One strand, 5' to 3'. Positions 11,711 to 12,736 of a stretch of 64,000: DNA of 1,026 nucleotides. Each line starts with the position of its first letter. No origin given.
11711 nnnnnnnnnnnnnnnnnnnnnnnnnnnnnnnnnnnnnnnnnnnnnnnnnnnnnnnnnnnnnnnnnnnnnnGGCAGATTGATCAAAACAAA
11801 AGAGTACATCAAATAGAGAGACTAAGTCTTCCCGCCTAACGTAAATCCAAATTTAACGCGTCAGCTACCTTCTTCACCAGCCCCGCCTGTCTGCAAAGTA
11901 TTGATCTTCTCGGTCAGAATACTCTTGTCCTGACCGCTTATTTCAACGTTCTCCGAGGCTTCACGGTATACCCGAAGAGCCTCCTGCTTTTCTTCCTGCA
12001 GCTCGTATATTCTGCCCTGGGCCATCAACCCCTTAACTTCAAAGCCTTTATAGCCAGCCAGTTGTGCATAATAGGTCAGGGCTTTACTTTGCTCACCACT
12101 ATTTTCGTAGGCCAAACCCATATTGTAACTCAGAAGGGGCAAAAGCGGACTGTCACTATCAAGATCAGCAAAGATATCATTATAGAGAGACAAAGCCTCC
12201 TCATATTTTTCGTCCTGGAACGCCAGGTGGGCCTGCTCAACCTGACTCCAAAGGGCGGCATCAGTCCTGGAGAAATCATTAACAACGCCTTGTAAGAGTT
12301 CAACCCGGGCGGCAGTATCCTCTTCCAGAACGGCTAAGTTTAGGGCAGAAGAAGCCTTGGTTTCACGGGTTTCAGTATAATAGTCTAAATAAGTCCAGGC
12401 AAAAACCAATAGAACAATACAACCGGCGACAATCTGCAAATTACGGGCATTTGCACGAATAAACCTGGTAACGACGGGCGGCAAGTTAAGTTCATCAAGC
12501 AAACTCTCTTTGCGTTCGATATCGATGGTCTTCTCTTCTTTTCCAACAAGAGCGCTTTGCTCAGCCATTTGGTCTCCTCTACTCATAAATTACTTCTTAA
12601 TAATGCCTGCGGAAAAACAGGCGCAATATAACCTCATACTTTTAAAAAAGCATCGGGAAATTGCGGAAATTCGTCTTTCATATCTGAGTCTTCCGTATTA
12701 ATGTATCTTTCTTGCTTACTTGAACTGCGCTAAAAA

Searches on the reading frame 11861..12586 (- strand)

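Call 5: search_protein_families(library=pfam, proteins=[window:11861-12586:-], max_evalue=0.1)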
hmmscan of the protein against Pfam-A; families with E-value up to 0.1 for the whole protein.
window:11861-12586:- (241 aa): 10 families
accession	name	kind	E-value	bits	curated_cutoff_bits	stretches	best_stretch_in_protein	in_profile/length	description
PF07719.23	TPR_2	-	2.4e-08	33.9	27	2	185-210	2-27/34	Tetratricopeptide repeat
PF09976.15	TPR_21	-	3.3e-08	33.9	25.5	1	42-232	3-192/193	Tetratricopeptide repeat-like domain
PF13176.12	TPR_7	-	7.7e-06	26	27.9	1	187-210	2-25/36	Tetratricopeptide repeat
PF13424.12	TPR_12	-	1.3e-05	25.7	30.1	1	113-175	4-70/77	Tetratricopeptide repeat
PF00515.34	TPR_1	-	5.8e-05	23.2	27.8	0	154-173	5-24/34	Tetratricopeptide repeat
PF13428.12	TPR_14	-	0.0001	23.1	23.5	0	186-212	3-29/44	Tetratricopeptide repeat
PF24575.1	TPR_Slam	-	0.00019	22.2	35.2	1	75-143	12-78/104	Surface lipoprotein assembly modifier, N-terminal TPR repeats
PF13432.12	TPR_16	-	0.00042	21.1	32.7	1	154-210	1-57/65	Tetratricopeptide repeat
PF13174.12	TPR_6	-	0.0024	18.9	26.3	0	154-177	4-27/33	Tetratricopeptide repeat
PF13181.12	TPR_8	-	0.014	15.9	25.7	0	154-176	5-27/34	Tetratricopeptide repeat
